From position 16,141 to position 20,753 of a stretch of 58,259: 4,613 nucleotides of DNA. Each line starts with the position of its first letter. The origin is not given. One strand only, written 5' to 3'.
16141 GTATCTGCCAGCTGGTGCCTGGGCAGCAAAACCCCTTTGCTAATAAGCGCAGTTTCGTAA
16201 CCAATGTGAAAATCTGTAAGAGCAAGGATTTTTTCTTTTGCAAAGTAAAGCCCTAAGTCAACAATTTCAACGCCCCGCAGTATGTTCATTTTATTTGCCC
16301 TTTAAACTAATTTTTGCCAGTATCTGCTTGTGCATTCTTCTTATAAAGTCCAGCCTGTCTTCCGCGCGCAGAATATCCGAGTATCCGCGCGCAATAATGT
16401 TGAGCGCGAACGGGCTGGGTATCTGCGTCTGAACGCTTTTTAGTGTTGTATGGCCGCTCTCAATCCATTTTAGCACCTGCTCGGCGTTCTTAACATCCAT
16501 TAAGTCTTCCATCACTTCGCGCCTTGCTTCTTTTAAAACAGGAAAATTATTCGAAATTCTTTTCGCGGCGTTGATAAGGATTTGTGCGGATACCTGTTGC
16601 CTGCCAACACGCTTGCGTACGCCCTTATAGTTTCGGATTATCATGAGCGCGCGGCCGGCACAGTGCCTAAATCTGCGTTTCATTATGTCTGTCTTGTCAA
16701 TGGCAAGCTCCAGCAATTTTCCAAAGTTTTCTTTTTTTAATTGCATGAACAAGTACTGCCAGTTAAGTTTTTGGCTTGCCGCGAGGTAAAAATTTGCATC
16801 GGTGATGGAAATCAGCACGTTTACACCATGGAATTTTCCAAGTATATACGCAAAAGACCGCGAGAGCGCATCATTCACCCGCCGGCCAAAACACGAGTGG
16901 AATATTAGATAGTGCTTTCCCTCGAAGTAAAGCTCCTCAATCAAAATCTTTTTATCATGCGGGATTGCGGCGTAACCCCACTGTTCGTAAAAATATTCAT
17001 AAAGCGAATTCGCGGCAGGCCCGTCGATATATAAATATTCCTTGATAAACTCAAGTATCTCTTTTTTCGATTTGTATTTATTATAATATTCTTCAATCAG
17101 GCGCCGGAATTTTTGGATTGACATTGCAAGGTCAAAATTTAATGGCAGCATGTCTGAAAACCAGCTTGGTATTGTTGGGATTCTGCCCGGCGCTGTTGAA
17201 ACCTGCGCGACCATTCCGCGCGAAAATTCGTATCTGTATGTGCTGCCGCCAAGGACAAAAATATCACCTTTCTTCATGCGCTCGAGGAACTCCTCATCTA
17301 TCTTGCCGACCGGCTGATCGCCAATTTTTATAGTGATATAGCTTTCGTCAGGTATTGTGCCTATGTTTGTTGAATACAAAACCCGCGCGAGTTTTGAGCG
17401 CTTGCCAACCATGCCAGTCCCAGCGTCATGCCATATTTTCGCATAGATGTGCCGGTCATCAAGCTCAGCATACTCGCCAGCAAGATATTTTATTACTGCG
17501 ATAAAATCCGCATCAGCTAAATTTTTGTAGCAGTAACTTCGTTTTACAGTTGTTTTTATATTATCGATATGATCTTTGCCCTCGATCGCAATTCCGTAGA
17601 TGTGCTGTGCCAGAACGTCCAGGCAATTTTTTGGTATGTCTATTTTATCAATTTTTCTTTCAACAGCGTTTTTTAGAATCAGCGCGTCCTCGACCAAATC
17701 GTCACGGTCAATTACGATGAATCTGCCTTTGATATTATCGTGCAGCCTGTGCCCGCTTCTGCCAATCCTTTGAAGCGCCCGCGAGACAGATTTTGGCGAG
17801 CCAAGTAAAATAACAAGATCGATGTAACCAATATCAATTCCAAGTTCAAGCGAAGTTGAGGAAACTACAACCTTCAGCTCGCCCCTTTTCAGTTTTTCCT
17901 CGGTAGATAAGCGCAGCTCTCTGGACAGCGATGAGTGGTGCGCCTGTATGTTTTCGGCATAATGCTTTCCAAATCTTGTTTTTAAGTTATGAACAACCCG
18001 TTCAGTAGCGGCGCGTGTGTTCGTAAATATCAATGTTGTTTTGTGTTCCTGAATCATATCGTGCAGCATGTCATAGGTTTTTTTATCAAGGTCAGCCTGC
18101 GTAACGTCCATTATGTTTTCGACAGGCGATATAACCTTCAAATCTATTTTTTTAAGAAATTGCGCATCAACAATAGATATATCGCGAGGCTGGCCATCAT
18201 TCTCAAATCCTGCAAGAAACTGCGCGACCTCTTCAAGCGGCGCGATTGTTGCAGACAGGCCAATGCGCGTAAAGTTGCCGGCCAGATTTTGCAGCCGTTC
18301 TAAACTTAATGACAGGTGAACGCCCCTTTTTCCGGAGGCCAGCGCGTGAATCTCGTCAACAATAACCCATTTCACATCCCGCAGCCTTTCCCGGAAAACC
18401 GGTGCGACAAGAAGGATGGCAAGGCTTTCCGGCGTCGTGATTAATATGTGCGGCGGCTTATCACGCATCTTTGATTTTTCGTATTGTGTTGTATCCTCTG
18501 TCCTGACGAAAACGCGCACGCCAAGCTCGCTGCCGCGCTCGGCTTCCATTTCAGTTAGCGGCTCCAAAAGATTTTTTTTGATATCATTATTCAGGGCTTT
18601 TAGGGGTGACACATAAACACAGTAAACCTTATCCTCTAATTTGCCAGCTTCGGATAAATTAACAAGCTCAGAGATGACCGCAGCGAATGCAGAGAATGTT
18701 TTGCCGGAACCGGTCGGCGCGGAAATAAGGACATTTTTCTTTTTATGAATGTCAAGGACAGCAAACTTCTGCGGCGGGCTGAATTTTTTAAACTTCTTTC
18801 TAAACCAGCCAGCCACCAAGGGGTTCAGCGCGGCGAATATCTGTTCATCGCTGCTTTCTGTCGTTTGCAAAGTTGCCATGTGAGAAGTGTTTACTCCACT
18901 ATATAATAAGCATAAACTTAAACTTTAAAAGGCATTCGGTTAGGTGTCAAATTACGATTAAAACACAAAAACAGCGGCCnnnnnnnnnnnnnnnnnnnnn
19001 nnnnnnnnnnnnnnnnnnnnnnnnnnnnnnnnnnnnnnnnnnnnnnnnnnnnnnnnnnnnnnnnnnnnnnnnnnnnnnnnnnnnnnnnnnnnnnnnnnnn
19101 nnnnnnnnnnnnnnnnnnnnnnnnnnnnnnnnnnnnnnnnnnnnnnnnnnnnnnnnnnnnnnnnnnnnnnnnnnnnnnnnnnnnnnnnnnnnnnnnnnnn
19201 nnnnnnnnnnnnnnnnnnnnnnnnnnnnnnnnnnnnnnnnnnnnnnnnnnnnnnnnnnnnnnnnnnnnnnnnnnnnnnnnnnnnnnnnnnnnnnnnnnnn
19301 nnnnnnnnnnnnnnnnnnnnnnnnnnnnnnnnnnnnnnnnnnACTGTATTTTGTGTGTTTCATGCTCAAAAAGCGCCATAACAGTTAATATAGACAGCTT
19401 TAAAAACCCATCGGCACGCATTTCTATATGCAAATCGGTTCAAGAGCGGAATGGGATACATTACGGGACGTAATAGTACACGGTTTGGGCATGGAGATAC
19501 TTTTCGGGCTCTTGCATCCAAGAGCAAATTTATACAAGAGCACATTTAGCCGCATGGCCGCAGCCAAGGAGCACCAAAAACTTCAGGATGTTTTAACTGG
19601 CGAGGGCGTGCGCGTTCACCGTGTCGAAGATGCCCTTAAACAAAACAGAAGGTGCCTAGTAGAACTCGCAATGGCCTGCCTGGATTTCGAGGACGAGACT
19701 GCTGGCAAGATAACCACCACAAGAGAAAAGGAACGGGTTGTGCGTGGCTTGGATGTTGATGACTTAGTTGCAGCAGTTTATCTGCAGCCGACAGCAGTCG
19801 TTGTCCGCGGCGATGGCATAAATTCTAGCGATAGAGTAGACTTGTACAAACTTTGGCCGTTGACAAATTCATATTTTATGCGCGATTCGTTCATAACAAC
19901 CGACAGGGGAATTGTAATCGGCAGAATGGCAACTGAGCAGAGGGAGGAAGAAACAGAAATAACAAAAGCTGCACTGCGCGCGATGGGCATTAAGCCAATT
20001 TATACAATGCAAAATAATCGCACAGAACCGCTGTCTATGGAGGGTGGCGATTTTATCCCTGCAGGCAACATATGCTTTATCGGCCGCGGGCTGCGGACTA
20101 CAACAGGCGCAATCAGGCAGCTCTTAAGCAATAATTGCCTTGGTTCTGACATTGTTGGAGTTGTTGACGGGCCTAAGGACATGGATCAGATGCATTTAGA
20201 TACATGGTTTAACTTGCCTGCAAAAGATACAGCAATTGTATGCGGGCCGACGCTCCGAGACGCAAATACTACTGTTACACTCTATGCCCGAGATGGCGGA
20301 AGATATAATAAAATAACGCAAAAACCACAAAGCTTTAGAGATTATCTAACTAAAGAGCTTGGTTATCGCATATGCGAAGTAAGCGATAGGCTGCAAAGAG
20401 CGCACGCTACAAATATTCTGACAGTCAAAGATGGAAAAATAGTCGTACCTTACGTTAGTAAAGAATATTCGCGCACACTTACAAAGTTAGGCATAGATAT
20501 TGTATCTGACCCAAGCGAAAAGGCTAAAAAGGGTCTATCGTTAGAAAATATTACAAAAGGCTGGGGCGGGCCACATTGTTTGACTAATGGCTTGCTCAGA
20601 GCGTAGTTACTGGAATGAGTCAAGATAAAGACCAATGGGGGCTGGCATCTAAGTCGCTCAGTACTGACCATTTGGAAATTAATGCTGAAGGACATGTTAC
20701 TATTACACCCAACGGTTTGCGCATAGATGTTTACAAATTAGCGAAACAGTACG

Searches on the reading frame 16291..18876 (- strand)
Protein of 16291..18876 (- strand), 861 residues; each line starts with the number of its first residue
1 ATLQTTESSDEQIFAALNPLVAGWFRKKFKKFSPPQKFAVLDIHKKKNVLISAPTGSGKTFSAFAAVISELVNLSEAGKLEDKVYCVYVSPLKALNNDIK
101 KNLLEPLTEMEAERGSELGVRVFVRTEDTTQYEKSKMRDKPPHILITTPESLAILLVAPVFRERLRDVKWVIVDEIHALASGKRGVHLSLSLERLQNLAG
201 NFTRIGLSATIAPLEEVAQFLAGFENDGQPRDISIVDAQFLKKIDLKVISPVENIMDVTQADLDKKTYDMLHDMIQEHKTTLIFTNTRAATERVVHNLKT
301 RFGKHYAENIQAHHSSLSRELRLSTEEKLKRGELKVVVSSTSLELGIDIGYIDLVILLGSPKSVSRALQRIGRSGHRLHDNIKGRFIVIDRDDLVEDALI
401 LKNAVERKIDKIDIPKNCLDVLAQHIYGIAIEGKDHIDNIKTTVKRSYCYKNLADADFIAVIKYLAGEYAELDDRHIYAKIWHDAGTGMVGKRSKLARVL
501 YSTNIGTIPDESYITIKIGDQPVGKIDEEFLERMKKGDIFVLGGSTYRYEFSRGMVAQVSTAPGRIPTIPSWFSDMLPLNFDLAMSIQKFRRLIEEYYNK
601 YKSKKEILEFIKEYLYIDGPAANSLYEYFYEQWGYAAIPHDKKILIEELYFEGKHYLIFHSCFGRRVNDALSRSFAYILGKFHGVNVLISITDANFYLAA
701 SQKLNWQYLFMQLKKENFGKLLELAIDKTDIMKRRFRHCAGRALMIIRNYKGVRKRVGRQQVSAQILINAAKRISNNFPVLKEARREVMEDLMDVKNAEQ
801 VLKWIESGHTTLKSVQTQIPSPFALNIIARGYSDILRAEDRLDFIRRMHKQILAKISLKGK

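Call 8: search_protein_families(library=pfam, proteins=[window:16291-18876:-], max_evalue=0.001)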
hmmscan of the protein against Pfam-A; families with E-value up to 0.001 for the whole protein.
window:16291-18876:- (861 aa): 6 families
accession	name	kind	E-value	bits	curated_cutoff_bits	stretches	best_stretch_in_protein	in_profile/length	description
PF08494.16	DEAD_assoc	-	2.3e-57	194.4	23.5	1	638-824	1-191/191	DEAD/H associated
PF00270.35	DEAD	-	1.4e-32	113.2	26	1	34-215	2-165/167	DEAD/DEAH box helicase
PF19306.5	WH_Lhr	-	1.7e-30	106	27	1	406-565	5-164/168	Large helicase-related protein, winged helix domain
PF00271.37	Helicase_C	-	6.9e-18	65.4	23.5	1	268-375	3-107/110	Helicase conserved C-terminal domain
PF04851.21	ResIII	-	3e-11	43.9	22.5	1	32-211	4-162/164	Type III restriction enzyme, res subunit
PF22590.2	Cas3-like_C_2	-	9.7e-06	26.3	27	1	278-374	2-101/106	CRISPR-associated nuclease/helicase Cas3, C-terminal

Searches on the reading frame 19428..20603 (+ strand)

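Call 8: search_protein_families(library=pfam, proteins=[window:19428-20603:+], max_evalue=0.001)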
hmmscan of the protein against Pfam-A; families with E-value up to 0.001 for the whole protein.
window:19428-20603:+ (392 aa): 2 families
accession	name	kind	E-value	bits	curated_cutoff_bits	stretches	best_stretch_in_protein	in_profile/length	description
PF02274.22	ADI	-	8.8e-41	140.6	22.8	1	37-391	6-377/377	Arginine deiminase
PF19420.4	DDAH_eukar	-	3.2e-06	27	23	0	304-387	206-288/291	N,N dimethylarginine dimethylhydrolase, eukaryotic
